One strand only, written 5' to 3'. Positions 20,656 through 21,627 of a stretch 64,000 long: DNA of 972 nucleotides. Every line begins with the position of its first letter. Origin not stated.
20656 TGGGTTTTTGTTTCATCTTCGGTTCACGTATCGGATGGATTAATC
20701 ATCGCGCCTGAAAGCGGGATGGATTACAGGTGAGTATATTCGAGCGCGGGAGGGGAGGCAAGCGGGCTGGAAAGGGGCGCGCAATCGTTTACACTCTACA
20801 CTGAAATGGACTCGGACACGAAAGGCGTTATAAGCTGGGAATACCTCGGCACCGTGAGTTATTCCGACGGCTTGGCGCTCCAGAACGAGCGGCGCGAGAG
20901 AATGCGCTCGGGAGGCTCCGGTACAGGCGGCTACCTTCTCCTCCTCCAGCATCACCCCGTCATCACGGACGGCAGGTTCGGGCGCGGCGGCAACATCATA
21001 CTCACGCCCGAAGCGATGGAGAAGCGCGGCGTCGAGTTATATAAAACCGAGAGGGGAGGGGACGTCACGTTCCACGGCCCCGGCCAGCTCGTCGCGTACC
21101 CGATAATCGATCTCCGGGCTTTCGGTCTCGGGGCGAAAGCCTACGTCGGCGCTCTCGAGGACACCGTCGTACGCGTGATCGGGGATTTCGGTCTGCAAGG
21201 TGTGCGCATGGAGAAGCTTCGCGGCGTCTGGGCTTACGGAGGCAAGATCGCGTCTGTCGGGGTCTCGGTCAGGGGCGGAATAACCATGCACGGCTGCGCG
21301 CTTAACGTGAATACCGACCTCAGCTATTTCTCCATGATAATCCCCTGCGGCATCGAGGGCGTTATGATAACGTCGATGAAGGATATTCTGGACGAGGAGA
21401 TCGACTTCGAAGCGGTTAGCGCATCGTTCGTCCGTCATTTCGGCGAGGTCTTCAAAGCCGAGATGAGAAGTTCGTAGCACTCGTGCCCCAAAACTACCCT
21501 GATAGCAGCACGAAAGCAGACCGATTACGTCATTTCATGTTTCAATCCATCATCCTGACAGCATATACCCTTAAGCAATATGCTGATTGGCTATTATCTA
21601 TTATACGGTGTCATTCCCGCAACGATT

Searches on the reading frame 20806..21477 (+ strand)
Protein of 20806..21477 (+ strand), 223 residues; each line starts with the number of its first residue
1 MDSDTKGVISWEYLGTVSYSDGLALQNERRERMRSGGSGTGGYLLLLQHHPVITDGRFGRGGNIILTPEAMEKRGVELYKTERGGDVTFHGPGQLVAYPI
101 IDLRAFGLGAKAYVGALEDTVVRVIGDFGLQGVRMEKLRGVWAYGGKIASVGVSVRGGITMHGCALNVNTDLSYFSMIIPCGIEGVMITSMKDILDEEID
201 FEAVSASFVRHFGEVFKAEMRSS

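Call 43: search_protein_families(library=pfam, proteins=[window:20806-21477:+], max_evalue=0.01)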
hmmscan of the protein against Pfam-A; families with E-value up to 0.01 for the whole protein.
window:20806-21477:+ (223 aa): 1 family
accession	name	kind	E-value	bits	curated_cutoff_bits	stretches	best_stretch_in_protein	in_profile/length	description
PF21948.1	LplA-B_cat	-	1.3e-39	136.7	27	1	19-212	2-199/200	Lipoyl protein ligase A/B catalytic domain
